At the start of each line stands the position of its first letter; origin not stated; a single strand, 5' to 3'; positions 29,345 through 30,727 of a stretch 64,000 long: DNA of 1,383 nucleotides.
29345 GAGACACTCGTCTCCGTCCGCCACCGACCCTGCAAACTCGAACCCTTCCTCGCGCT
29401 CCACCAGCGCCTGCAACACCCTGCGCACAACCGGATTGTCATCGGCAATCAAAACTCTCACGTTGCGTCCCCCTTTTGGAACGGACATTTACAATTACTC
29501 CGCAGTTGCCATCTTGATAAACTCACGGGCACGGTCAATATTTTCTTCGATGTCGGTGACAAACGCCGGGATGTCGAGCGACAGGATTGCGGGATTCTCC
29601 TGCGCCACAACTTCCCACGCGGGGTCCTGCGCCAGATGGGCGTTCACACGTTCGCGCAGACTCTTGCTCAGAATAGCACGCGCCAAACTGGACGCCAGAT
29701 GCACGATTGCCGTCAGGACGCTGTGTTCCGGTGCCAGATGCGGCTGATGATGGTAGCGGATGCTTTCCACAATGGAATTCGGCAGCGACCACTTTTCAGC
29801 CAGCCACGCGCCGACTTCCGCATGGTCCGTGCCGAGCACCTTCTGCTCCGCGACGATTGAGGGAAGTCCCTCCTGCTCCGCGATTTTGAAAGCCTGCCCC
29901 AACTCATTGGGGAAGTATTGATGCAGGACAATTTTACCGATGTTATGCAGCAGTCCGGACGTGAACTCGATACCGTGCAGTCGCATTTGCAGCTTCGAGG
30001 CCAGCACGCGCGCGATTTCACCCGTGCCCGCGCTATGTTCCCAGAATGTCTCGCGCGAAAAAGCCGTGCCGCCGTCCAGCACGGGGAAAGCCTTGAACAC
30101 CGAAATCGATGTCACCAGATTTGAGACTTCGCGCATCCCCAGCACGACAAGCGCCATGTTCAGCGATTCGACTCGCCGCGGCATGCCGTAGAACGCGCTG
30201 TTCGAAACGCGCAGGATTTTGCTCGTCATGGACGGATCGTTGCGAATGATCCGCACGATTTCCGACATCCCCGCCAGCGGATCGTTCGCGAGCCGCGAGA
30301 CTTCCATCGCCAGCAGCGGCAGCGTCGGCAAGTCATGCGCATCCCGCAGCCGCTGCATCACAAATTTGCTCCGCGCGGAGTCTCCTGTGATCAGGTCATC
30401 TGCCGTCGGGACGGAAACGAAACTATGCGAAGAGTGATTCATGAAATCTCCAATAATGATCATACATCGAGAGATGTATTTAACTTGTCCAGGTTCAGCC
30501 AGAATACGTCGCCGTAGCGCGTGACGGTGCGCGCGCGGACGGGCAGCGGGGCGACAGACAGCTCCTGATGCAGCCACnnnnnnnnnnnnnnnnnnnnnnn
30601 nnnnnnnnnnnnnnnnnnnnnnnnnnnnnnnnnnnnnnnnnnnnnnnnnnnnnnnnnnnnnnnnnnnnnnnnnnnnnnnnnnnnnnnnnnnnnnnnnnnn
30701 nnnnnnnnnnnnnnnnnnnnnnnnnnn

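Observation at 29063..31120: Compact HTH(XRE)-CheW-HDOD-CheY cassette with no kinase, MCP or CheA in reach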

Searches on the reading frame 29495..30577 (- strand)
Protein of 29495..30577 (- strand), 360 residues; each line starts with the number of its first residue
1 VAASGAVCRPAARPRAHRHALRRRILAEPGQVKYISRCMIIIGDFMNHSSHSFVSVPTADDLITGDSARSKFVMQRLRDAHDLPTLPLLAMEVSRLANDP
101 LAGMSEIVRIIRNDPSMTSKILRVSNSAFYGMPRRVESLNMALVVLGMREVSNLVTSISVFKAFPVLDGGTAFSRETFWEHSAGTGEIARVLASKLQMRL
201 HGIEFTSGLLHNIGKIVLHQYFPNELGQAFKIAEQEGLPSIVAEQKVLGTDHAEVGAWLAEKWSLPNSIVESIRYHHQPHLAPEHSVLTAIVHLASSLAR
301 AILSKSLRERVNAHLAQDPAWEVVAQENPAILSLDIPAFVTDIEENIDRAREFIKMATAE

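Call 3: search_protein_families(library=pfam, proteins=[window:29495-30577:-], max_evalue=0.01)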
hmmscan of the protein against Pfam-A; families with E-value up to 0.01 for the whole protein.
window:29495-30577:- (360 aa): 2 families
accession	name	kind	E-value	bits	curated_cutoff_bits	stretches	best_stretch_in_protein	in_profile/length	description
PF08668.18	HDOD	-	1.5e-60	204.5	22.9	1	83-279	1-196/196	HDOD domain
PF01966.28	HD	-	1.3e-08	35.6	22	1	179-300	2-115/116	HD domain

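Call 4: search_protein_families(library=ncbifam, proteins=[window:29495-30577:-], max_evalue=0.01)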
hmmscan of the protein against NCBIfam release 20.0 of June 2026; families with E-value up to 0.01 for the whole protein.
window:29495-30577:- (360 aa): 4 families
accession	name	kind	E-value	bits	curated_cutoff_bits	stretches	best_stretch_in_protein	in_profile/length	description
TIGR00277.1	HDIG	domain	2.7e-08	33.6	27.6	1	179-278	6-83/84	HDIG domain-containing metalloprotein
TIGR03319.1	RNase_Y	equivalog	1.3e-05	23.9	454.35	1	248-301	372-423/514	ribonuclease Y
TIGR00488.1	TIGR00488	equivalog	0.00012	22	70.15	1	180-298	11-120/173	bis(5'-nucleosyl)-tetraphosphatase (symmetrical) YqeK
NF009344.0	PRK12705.1-1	equivalog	0.0015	17.2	831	1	246-300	429-482/572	hypothetical protein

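Call 32: find_homologous_proteins(query=window:29495-30442:-, max_evalue=1e-10)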
Query window:29495-30442:- (315 aa): 279 proteins with E <= 1e-10 among 4336 candidates; the best 120 are listed.
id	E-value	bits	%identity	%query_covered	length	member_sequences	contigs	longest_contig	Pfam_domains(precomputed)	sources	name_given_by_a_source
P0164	6.5e-200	680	99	100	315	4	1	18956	PF08668.19,PF01966.29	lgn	-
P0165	1.1e-174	598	88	100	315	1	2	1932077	PF08668.19,PF01966.29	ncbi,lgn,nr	ncbi:MAG: HDOD domain-containing protein [Calditrichaeota bacterium]|nr:HDOD domain-containing prote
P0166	1.8e-171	587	85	100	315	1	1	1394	PF08668.19,PF01966.29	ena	-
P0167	2.3e-170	583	87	95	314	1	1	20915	PF08668.19,PF01966.29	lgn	-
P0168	6.3e-164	562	82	99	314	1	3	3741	PF08668.19,PF01966.29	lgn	-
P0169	1.2e-162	558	79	100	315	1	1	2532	PF08668.19,PF01966.29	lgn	-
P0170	3.6e-162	557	81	99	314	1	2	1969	PF08668.19,PF01966.29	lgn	-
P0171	4.4e-162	556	80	100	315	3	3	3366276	PF08668.19,PF01966.29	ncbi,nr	ncbi:MAG: HDOD domain-containing protein [bacterium]|nr:HDOD domain-containing protein [bacterium] M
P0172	5.6e-162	556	80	99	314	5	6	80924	PF08668.19,PF01966.29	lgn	-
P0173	2.0e-161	554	80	99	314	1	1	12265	PF08668.19,PF01966.29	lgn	-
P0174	3.4e-161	553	79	100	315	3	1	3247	PF08668.19,PF01966.29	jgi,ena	-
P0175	6.7e-161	552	79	100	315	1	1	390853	PF08668.19,PF01966.29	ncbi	-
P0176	9.6e-160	549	79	100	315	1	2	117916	PF08668.19,PF01966.29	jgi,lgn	-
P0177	3.0e-159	547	79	99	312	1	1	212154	PF08668.19,PF01966.29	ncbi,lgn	-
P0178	5.9e-156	536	78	100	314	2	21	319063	PF08668.19,PF01966.29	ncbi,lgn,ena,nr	ncbi:MAG: HDOD domain-containing protein [Calditrichaeota bacterium]|nr:HDOD domain-containing prote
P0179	1.4e-150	518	75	99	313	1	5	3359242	PF08668.19,PF01966.29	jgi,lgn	jgi:putative nucleotidyltransferase with HDIG domain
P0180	4.7e-150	517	75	100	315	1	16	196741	PF08668.19,PF01966.29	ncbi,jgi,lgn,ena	-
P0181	6.7e-149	513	75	100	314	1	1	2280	PF08668.19,PF01966.29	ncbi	-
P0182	9.3e-148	509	75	96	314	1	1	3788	PF08668.19,PF01966.29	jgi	jgi:putative nucleotidyltransferase with HDIG domain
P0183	2.5e-146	504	75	96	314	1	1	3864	PF08668.19,PF01966.29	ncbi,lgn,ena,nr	ncbi:HDOD domain-containing protein [bacterium]|nr:HDOD domain-containing protein [bacterium]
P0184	1.9e-145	502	79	91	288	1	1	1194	PF08668.19,PF01966.29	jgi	jgi:putative nucleotidyltransferase with HDIG domain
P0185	9.5e-119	414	61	95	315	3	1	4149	PF08668.19,PF01966.29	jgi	jgi:HD-like signal output (HDOD) protein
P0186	4.8e-118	412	61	95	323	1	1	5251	PF08668.19,PF01966.29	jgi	jgi:putative nucleotidyltransferase with HDIG domain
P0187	1.1e-117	410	60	97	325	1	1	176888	PF08668.19,PF01966.29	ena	-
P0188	1.2e-117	410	61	94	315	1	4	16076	PF08668.19,PF01966.29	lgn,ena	-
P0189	3.5e-117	409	61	94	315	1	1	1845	PF08668.19,PF01966.29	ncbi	-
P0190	5.2e-117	408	60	96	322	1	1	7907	PF08668.19,PF01966.29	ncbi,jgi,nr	ncbi:HDOD domain-containing protein [candidate division KSB1 bacterium]|nr:MAG: HDOD domain-containi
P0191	6.1e-117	408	59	97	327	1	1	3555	PF08668.19,PF01966.29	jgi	jgi:putative nucleotidyltransferase with HDIG domain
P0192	2.3e-116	406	59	97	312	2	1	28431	PF08668.19,PF01966.29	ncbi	ncbi:MAG: HDOD domain-containing protein [Calditrichota bacterium]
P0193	3.1e-116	406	61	96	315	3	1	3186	PF08668.19,PF01966.29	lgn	-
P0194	5.4e-116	405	60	96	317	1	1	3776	PF08668.19,PF01966.29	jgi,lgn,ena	-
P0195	9.4e-116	404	59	95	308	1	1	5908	PF08668.19,PF01966.29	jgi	jgi:putative nucleotidyltransferase with HDIG domain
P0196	1.2e-115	404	61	94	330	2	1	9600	PF08668.19,PF01966.29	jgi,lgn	jgi:putative nucleotidyltransferase with HDIG domain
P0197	1.3e-115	404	83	70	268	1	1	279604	PF08668.19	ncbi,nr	ncbi:MAG: HDOD domain-containing protein [bacterium]|nr:HDOD domain-containing protein [bacterium]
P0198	1.8e-115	403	60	95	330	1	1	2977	PF08668.19,PF01966.29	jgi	jgi:putative nucleotidyltransferase with HDIG domain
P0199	2.9e-115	403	60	95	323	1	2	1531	PF08668.19,PF01966.29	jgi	-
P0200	4.6e-115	402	60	95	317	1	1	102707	PF08668.19,PF01966.29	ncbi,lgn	-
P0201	1.4e-114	400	59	95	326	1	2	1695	PF08668.19,PF01966.29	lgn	-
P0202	3.2e-114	399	58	96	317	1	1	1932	PF08668.19,PF01966.29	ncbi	-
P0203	5.0e-114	399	59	96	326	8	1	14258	PF08668.19,PF01966.29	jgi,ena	-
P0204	5.4e-114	398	59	96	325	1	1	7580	PF08668.19,PF01966.29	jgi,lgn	jgi:HD-like signal output (HDOD) protein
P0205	6.7e-114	398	58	96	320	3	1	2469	PF08668.19,PF01966.29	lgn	-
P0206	1.2e-113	397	59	97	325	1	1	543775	PF08668.19,PF01966.29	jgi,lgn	jgi:putative nucleotidyltransferase with HDIG domain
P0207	1.3e-113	397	59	95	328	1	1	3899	PF08668.19,PF01966.29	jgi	jgi:putative nucleotidyltransferase with HDIG domain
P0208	1.5e-113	397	57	99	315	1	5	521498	PF08668.19,PF01966.29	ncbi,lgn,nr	ncbi:HDOD domain-containing protein [candidate division KSB1 bacterium]|nr:HDOD domain-containing pr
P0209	1.9e-113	397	59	94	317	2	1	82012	PF08668.19,PF01966.29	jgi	jgi:HD-like signal output (HDOD) protein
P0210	3.6e-113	396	59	96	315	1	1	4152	PF08668.19,PF01966.29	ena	-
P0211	3.6e-113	396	60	93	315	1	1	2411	PF08668.19,PF01966.29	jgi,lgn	jgi:putative nucleotidyltransferase with HDIG domain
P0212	7.4e-113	395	59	96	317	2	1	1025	PF08668.19,PF01966.29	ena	-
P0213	8.0e-113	395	59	95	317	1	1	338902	PF08668.19,PF01966.29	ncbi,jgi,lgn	ncbi:MAG TPA: HDOD domain-containing protein [bacterium]|jgi:HD-like signal output (HDOD) protein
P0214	8.4e-113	394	58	96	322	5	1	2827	PF08668.19,PF01966.29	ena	-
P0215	1.7e-112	393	56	98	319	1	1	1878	PF08668.19,PF01966.29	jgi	jgi:putative nucleotidyltransferase with HDIG domain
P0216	2.6e-112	393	58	97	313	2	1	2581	PF08668.19,PF01966.29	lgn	-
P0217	9.0e-112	391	59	95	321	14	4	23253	PF08668.19,PF01966.29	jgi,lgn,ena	jgi:HD-like signal output (HDOD) protein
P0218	2.5e-111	390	59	94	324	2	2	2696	PF08668.19,PF01966.29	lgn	-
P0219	4.8e-111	389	58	94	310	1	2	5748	PF08668.19,PF01966.29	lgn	-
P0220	2.8e-110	386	58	97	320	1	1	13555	PF08668.19,PF01966.29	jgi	jgi:HD-like signal output (HDOD) protein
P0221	7.1e-110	385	59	93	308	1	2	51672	PF08668.19,PF01966.29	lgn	-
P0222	2.7e-109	383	59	89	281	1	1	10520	PF08668.19,PF01966.29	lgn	-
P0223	4.7e-109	382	58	94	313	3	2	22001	PF08668.19,PF01966.29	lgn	-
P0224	8.3e-109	381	58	93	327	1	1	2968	PF08668.19,PF01966.29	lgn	-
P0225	1.1e-108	381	57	95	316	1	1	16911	PF08668.19,PF01966.29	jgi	jgi:putative nucleotidyltransferase with HDIG domain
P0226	1.3e-108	381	59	94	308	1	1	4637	PF08668.19,PF01966.29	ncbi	-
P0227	1.3e-108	381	58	95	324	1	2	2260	PF08668.19,PF01966.29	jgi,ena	-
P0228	5.8e-108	379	60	90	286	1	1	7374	PF08668.19,PF01966.29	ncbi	-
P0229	9.5e-108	378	57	95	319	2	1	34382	PF08668.19,PF01966.29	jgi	jgi:putative nucleotidyltransferase with HDIG domain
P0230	3.0e-100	353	54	97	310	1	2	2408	PF08668.19,PF01966.29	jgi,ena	jgi:putative nucleotidyltransferase with HDIG domain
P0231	2.3e-98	347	56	89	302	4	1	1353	PF08668.19,PF01966.29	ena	-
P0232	4.7e-98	346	53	92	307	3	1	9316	PF08668.19,PF01966.29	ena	-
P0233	8.8e-98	345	54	91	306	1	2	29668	PF08668.19,PF01966.29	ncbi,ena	-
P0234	2.4e-97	344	55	90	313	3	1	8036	PF08668.19,PF01966.29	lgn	-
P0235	1.9e-96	341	50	92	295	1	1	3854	PF08668.19,PF01966.29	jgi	jgi:putative nucleotidyltransferase with HDIG domain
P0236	3.0e-96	340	52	93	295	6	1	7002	PF08668.19,PF01966.29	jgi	jgi:putative nucleotidyltransferase with HDIG domain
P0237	4.0e-96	340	51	92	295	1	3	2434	PF08668.19,PF01966.29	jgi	jgi:putative nucleotidyltransferase with HDIG domain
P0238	5.0e-96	339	55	90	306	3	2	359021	PF08668.19,PF01966.29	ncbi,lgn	-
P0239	6.8e-96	339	52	93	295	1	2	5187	PF08668.19,PF01966.29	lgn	-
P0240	3.5e-95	337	49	92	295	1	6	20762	PF08668.19,PF01966.29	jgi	jgi:putative nucleotidyltransferase with HDIG domain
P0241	9.0e-95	335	50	91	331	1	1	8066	PF08668.19,PF01966.29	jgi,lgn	jgi:putative nucleotidyltransferase with HDIG domain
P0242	3.2e-94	334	49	93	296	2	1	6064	PF08668.19,PF01966.29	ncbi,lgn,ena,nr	ncbi:hypothetical protein AMJ86_06885 [bacterium SM23_57]|nr:MAG: hypothetical protein AMJ86_06885 [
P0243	7.1e-94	332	50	93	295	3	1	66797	PF08668.19,PF01966.29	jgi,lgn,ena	-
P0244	1.8e-93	331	48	94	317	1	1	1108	PF08668.19,PF01966.29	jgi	jgi:putative nucleotidyltransferase with HDIG domain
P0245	3.4e-93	330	52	88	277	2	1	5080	PF08668.19,PF01966.29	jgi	jgi:putative nucleotidyltransferase with HDIG domain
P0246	6.1e-91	323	50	92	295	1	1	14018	PF08668.19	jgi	jgi:HD-like signal output (HDOD) protein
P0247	4.4e-90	320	48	93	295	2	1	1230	PF08668.19,PF01966.29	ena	-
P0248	1.2e-88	315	52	90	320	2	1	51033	PF08668.19,PF01966.29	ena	-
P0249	2.8e-87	311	51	90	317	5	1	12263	PF08668.19,PF01966.29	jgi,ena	-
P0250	6.4e-86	306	50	90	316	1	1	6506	PF08668.19,PF01966.29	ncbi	-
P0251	8.8e-85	303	49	90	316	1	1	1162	PF08668.19,PF01966.29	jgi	jgi:HD-like signal output (HDOD) protein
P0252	2.3e-84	301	50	90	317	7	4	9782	PF08668.19,PF01966.29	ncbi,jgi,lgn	-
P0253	6.3e-84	300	48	90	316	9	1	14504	PF08668.19,PF01966.29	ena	-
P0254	1.1e-80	289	44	93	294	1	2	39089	PF08668.19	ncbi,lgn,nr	ncbi:MAG: HDOD domain-containing protein [Candidatus Delongbacteria bacterium]|nr:HDOD domain-contai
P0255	2.9e-80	288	46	98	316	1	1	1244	PF08668.19,PF01966.29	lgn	-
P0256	3.7e-80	287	47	92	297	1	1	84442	PF08668.19,PF01966.29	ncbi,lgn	-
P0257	5.7e-80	287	48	92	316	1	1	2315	PF08668.19,PF01966.29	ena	-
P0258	1.9e-79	285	50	87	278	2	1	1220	PF08668.19,PF01966.29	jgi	jgi:HD-like signal output (HDOD) protein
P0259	1.8e-77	279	43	96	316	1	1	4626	PF08668.19,PF01966.29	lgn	-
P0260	3.5e-75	271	43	92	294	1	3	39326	PF08668.19,PF01966.29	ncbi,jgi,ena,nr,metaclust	ncbi:MAG: HDOD domain-containing protein [Candidatus Electryonea clarkiae]|nr:HDOD domain-containing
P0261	4.3e-74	267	45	90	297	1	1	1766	PF08668.19,PF01966.29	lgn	-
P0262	4.4e-73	264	50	81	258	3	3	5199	PF08668.19,PF01966.29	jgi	jgi:putative nucleotidyltransferase with HDIG domain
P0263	9.6e-61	224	46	76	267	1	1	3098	PF08668.19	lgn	-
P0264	3.2e-58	215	41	86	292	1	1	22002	PF08668.19,PF01966.29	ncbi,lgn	-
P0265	1.0e-57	214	36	91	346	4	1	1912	PF08668.19,PF01966.29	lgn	-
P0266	1.1e-55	207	44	77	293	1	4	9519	PF08668.19,PF01966.29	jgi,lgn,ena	-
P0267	5.0e-55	205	42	72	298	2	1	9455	PF08668.19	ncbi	-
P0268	1.3e-54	203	41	73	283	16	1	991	PF08668.19,PF01966.29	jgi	jgi:putative nucleotidyltransferase with HDIG domain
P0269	3.4e-54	202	42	72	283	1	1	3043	PF08668.19,PF01966.29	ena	-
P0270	2.1e-53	200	40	90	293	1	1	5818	PF08668.19,PF01966.29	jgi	jgi:putative nucleotidyltransferase with HDIG domain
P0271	2.0e-51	193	41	72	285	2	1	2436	PF08668.19,PF01966.29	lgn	-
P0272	1.7e-50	190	36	89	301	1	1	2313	PF08668.19,PF01966.29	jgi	jgi:putative nucleotidyltransferase with HDIG domain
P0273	2.5e-50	189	44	69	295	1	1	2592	PF08668.19,PF01966.29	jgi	-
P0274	2.9e-50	189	39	72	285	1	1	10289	PF08668.19,PF01966.29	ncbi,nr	ncbi:MAG: HDOD domain-containing protein [Proteobacteria bacterium]|nr:HDOD domain-containing protei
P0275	5.1e-50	188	39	72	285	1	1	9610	PF08668.19,PF01966.29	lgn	-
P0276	6.1e-50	188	44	73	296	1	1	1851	PF08668.19,PF01966.29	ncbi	-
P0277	6.6e-50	188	35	91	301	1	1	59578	PF08668.19,PF01966.29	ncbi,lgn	-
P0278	5.6e-49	185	42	70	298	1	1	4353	PF08668.19,PF01966.29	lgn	-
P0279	6.8e-49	185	40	74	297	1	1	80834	PF08668.19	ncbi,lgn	-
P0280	1.0e-46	178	38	75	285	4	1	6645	PF08668.19,PF01966.29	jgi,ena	jgi:putative nucleotidyltransferase with HDIG domain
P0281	1.5e-46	177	40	71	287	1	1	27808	PF08668.19,PF01966.29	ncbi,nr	ncbi:MAG: HDOD domain-containing protein [bacterium]|nr:HDOD domain-containing protein [bacterium]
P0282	3.2e-46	176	37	88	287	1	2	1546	PF08668.19,PF01966.29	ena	-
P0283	4.0e-46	176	38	71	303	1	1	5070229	PF08668.19,PF01966.29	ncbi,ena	-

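Call 33: find_encoding_contigs(protein=P0208, flank=8000, max_places=1)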
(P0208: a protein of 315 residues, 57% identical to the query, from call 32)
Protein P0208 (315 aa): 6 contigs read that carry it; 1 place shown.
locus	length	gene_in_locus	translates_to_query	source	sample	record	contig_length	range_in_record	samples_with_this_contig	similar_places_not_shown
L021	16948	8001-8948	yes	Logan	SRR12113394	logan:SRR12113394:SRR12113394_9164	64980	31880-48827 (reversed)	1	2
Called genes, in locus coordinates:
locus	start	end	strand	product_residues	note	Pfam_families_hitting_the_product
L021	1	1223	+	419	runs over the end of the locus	PF12969:DUF3857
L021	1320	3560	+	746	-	PF03169:OPT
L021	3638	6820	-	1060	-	PF00082:Peptidase_S8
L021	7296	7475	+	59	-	PF15731:MqsA_antitoxin, PF12844:HTH_19 (weak), PF13560:HTH_31, PF01381:HTH_3, PF22495:HTH_92 (weak)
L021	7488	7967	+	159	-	PF01584:CheW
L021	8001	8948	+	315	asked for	PF08668:HDOD, PF01966:HD (weak)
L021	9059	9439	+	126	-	PF00072:Response_reg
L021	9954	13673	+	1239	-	PF04151:PPC (faint)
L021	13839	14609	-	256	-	PF01895:PhoU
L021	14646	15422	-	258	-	PF02463:SMC_N (weak), PF00005:ABC_tran, PF13304:AAA_21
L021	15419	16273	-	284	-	PF00528:BPD_transp_1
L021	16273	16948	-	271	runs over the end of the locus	PF00528:BPD_transp_1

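Call 34: find_encoding_contigs(protein=P0238, flank=8000, max_places=1)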
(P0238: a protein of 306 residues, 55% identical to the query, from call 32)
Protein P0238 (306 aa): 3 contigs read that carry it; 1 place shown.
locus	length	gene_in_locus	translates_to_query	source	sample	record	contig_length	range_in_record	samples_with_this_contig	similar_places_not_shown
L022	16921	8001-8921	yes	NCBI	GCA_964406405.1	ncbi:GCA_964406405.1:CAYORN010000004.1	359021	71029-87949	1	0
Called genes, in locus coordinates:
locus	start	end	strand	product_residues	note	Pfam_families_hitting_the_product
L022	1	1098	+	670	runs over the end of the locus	PF12969:DUF3857, PF01841:Transglut_core, PF04473:DUF553 (faint)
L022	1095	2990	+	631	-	PF12969:DUF3857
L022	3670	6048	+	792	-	PF03169:OPT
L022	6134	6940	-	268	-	PF01209:Ubie_methyltran, PF13489:Methyltransf_23, PF13649:Methyltransf_25, PF13847:Methyltransf_31, PF08241:Methyltransf_11, PF08242:Methyltransf_12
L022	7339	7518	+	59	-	PF15731:MqsA_antitoxin, PF12844:HTH_19 (weak), PF13560:HTH_31, PF01381:HTH_3, PF22495:HTH_92 (weak)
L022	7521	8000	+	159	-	PF01584:CheW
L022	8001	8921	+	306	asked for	PF08668:HDOD, PF01966:HD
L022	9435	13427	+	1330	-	PF23759:GBD_T9SS_assoc (faint)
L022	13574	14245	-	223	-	PF01895:PhoU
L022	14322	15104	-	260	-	PF02463:SMC_N (weak), PF00005:ABC_tran, PF13304:AAA_21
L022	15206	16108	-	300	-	PF00528:BPD_transp_1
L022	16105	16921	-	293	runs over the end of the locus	PF00528:BPD_transp_1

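Call 35: find_encoding_contigs(protein=P0260, flank=8000, max_places=1)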
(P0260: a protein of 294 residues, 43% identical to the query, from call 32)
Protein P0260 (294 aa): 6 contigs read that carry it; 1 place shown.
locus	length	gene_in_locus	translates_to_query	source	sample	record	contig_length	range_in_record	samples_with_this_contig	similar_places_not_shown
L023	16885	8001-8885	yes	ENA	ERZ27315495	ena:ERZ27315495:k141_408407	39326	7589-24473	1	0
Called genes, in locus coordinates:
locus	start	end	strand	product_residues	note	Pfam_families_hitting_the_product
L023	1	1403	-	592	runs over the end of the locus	PF08668:HDOD, PF01966:HD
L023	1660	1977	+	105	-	PF00829:Ribosomal_L21p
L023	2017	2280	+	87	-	PF01016:Ribosomal_L27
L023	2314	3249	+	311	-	PF00056:Ldh_1_N, PF02866:Ldh_1_C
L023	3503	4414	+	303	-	PF01875:Memo, PF02900:LigB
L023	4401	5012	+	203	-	PF01871:AMMECR1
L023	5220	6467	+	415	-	PF00989:PAS, PF08448:PAS_4 (weak), PF13426:PAS_9, PF00512:HisKA, PF02518:HATPase_c, PF13589:HATPase_c_3 (faint)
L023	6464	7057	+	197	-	PF00072:Response_reg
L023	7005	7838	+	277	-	PF00158:Sigma54_activat, PF14532:Sigma54_activ_2, PF25601:AAA_lid_14, PF02954:HTH_8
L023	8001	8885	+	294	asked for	PF08668:HDOD, PF01966:HD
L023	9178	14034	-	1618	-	PF05048:NosD (weak), PF13229:Beta_helix, PF02415:Chlam_PMP (faint), PF25788:Ig_Rha78A_N (faint)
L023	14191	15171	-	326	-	PF00586:AIRS, PF02769:AIRS_C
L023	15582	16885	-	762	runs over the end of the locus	PF03169:OPT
